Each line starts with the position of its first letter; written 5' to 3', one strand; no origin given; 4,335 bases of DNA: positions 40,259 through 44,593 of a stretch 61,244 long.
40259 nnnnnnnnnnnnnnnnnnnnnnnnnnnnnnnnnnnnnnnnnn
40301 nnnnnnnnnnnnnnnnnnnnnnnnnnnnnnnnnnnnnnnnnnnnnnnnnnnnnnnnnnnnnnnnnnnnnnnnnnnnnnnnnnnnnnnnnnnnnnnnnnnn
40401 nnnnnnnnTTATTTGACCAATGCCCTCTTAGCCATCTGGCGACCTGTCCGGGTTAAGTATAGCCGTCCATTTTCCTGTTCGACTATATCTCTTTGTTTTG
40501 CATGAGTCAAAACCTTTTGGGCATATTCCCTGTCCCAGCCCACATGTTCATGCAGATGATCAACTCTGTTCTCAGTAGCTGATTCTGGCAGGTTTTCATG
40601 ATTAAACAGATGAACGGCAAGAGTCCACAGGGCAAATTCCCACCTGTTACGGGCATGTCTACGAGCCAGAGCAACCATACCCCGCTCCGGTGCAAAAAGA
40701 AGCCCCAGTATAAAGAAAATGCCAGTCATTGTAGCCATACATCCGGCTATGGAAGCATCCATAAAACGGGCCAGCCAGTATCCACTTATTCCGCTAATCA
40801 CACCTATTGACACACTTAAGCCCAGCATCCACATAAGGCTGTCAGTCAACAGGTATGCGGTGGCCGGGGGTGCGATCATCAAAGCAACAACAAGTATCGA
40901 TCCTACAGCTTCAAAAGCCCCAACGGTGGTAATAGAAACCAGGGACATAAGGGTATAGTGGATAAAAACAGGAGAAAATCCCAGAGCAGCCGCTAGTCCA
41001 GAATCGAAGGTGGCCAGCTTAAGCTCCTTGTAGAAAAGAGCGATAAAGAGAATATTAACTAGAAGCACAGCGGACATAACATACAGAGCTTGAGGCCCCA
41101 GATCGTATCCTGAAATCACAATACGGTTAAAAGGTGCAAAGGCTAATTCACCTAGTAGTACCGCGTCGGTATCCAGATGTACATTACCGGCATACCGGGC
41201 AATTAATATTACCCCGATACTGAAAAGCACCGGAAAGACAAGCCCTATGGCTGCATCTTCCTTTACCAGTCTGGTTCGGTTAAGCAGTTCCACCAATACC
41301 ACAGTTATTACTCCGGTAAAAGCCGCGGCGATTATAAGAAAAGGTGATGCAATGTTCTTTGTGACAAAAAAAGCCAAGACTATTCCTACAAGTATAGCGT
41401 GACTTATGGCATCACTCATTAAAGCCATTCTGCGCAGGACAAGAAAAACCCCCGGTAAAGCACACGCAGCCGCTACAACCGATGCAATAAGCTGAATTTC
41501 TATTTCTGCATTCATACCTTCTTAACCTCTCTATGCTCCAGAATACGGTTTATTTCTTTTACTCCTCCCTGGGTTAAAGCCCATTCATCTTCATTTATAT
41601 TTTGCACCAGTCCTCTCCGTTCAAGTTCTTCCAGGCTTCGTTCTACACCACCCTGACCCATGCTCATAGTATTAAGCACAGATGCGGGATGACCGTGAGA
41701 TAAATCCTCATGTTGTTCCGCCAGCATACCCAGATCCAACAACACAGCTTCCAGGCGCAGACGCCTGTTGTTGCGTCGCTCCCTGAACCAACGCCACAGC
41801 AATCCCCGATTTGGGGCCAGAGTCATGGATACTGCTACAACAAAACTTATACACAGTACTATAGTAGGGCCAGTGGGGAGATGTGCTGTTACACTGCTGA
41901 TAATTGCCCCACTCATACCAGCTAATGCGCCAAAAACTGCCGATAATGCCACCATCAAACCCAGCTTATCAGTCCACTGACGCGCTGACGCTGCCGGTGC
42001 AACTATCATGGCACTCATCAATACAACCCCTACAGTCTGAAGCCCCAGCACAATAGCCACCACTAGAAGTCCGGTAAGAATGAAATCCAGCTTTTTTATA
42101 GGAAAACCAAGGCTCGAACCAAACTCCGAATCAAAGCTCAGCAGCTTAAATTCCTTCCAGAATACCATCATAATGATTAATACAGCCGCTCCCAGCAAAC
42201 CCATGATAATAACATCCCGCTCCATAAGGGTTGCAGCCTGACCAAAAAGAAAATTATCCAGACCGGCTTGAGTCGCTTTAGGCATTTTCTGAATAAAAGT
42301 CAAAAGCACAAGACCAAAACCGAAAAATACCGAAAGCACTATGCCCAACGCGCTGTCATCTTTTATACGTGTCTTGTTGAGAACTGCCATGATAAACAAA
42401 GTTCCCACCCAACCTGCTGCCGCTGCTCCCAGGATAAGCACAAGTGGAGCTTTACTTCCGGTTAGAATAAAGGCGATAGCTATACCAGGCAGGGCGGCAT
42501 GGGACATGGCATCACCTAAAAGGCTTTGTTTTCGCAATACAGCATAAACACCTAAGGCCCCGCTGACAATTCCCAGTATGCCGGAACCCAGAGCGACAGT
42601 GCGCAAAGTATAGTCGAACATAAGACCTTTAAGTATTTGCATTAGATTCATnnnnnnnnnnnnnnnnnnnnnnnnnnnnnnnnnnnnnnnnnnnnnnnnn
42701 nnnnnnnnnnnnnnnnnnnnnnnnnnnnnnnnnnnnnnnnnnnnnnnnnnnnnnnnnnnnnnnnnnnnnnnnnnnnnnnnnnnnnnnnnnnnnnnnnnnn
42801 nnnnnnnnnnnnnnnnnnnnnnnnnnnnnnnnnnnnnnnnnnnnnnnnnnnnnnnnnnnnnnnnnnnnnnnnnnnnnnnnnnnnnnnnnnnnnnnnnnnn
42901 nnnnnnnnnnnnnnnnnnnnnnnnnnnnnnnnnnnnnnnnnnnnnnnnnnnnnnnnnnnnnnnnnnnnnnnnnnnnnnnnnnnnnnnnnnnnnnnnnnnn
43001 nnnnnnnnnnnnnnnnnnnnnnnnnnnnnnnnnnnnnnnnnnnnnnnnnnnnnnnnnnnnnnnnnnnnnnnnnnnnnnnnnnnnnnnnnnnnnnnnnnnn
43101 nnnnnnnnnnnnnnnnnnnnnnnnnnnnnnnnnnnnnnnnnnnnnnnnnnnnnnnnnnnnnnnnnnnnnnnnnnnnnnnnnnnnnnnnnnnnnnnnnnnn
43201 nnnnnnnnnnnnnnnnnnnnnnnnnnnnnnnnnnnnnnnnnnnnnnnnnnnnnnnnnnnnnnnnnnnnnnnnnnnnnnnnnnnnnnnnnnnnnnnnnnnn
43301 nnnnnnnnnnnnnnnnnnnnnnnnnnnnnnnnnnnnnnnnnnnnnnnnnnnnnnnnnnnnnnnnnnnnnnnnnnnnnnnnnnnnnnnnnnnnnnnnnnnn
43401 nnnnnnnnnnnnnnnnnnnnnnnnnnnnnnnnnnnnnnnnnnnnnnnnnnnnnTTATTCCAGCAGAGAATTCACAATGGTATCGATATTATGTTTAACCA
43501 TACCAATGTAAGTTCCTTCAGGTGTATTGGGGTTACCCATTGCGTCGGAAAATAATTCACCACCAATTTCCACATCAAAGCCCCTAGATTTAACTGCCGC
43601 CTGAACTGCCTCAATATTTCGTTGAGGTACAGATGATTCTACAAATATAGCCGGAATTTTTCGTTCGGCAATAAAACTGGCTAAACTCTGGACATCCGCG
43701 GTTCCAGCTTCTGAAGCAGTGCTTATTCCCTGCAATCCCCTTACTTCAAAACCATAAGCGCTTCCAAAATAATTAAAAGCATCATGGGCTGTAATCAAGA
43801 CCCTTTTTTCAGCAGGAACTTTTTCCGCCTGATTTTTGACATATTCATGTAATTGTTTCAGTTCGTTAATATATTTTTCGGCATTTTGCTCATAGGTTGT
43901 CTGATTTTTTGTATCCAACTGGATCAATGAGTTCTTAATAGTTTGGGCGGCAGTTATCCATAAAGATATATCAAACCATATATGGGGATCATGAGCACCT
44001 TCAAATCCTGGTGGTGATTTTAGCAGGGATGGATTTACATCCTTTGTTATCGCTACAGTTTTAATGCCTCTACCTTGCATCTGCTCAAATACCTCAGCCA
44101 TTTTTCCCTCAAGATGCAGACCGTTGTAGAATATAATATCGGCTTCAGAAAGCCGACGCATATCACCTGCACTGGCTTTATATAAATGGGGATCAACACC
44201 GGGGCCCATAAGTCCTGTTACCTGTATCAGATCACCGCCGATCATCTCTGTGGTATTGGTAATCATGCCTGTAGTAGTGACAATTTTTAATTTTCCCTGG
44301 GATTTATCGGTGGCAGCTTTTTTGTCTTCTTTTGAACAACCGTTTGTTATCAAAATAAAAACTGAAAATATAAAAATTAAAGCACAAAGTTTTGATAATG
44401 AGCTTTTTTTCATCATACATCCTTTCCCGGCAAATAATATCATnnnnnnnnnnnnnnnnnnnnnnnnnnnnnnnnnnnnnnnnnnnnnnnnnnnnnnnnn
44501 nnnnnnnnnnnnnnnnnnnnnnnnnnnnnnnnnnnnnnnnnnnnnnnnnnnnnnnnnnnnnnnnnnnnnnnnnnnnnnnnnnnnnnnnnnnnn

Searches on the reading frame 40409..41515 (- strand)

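Call 40: search_protein_families(library=pfam, proteins=[window:40409-41515:-], max_evalue=0.00001)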
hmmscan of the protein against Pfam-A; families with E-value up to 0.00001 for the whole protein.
window:40409-41515:- (368 aa): 2 families
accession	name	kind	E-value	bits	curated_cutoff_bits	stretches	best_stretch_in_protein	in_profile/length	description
PF00950.22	ABC-3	-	3.2e-46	158.4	20.1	1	9-274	10-257/258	ABC 3 transport family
PF01032.23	FecCD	-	1.4e-06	28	26.5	1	141-270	175-307/311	FecCD transport family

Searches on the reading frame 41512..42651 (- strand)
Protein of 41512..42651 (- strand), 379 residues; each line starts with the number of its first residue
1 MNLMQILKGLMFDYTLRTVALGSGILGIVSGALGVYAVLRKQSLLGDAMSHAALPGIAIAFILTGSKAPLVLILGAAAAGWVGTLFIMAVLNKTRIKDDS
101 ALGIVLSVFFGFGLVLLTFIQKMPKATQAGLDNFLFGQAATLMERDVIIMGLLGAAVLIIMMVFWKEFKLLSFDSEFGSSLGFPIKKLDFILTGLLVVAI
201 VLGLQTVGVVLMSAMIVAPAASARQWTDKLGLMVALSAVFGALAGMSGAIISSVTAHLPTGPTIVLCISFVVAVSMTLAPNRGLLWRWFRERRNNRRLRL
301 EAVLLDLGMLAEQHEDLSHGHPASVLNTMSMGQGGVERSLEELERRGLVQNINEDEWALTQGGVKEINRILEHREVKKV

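Call 40: search_protein_families(library=pfam, proteins=[window:41512-42651:-], max_evalue=0.00001)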
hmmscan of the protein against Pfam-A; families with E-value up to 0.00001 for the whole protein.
window:41512-42651:- (379 aa): 2 families
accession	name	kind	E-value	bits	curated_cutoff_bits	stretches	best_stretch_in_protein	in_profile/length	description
PF00950.22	ABC-3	-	6.8e-69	232.7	20.1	1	15-277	4-256/258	ABC 3 transport family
PF01032.23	FecCD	-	3.1e-08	33.5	26.5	1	49-263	79-292/311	FecCD transport family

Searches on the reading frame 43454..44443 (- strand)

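Call 40: search_protein_families(library=pfam, proteins=[window:43454-44443:-], max_evalue=0.00001)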
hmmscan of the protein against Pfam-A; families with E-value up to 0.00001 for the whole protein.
window:43454-44443:- (329 aa): 1 family
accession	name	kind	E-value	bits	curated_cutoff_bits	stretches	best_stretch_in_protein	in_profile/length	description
PF01297.22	ZnuA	-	2e-82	277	29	1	54-325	1-262/263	Zinc-uptake complex component A periplasmic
